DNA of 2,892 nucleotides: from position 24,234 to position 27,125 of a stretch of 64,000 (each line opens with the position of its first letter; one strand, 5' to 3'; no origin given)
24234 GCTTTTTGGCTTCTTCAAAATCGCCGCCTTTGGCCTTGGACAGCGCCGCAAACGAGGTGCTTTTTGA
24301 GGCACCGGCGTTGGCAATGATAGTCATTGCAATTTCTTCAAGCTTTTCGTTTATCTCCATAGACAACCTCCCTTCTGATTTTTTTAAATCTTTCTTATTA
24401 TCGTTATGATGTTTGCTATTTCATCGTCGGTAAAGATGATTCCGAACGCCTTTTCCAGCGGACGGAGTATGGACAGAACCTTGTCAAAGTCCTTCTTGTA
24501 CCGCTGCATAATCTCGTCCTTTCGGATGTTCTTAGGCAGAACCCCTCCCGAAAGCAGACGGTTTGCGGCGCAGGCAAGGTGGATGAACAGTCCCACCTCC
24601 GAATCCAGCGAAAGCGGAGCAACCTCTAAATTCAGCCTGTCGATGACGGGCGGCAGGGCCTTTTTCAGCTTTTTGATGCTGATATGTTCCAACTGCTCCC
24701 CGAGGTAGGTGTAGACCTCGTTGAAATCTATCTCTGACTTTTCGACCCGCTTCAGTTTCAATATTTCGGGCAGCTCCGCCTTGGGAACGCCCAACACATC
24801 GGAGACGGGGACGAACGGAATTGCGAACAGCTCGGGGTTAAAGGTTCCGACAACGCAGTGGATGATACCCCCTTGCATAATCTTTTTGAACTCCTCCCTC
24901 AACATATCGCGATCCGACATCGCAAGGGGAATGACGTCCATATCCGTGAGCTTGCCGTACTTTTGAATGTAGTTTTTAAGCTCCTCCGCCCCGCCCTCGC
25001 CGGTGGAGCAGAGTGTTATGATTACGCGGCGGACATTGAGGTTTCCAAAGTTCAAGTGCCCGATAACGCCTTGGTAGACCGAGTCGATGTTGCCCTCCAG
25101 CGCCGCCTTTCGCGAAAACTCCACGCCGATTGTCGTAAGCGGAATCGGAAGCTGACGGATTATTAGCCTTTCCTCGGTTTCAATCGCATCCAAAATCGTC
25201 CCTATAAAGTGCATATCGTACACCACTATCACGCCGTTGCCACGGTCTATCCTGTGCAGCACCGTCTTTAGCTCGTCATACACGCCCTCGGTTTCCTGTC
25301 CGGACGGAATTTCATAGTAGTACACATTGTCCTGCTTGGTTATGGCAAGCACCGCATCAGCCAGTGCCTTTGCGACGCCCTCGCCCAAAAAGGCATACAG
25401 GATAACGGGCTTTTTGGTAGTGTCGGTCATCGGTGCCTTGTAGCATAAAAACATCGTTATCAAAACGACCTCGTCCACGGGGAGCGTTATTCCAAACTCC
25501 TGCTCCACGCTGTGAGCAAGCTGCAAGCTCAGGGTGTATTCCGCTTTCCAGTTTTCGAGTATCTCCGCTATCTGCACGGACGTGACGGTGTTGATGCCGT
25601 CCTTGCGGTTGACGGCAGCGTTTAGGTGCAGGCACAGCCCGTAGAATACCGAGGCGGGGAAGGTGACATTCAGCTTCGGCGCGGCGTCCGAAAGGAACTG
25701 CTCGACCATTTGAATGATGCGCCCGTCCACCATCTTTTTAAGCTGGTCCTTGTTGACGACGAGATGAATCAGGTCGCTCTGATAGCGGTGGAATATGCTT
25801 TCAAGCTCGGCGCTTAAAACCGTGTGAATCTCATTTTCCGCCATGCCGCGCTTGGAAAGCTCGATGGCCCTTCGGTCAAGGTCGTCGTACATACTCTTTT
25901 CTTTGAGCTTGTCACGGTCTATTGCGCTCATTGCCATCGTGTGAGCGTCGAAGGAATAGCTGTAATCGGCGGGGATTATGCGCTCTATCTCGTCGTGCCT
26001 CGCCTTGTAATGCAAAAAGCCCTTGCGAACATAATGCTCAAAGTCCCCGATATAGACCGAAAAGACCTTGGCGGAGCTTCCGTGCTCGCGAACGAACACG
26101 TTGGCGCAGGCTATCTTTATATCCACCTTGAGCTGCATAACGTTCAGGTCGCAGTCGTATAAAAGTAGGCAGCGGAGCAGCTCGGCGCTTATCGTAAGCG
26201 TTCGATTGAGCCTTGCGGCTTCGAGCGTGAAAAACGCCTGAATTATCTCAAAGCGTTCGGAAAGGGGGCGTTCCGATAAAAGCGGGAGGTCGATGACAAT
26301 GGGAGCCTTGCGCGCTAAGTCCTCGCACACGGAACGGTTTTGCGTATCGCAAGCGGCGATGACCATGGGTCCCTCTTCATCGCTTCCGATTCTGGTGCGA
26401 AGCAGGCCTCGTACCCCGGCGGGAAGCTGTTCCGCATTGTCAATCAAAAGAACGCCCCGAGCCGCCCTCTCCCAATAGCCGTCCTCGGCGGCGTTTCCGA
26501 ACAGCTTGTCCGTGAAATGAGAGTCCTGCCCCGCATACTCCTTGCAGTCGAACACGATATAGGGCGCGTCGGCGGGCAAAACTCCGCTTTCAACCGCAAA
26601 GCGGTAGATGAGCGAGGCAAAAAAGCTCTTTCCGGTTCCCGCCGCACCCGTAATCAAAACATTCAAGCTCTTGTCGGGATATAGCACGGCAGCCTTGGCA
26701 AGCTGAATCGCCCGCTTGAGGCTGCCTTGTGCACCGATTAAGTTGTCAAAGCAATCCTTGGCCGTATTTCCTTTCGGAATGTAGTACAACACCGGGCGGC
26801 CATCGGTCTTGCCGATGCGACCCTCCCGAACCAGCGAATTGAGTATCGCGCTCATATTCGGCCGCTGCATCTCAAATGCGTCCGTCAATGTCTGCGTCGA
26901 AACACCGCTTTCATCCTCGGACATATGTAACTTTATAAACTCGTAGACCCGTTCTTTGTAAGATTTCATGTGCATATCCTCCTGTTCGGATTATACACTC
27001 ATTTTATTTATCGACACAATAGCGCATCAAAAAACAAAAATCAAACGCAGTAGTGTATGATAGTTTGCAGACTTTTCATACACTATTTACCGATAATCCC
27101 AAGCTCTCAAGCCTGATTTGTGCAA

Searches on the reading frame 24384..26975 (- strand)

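Call 43: search_protein_families(library=pfam, proteins=[window:24384-26975:-], max_evalue=0.01)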
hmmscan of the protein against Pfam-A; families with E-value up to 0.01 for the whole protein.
window:24384-26975:- (863 aa): 5 families
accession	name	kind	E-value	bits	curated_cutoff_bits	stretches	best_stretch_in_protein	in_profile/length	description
PF00874.25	PRD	-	4.2e-25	88.3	23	2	425-510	1-87/90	PRD domain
PF00158.32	Sigma54_activat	-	2.8e-08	34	20.2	1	80-188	2-109/168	Sigma-54 interaction domain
PF13401.12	AAA_22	-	0.00013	22.8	27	0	105-159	7-55/130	AAA domain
PF13191.12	AAA_16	-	0.0031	18.5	32.6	0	104-140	25-63/167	AAA ATPase domain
PF00004.35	AAA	-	0.0031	18.4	21.2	0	106-210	1-109/131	ATPase family associated with various cellular activities (AAA)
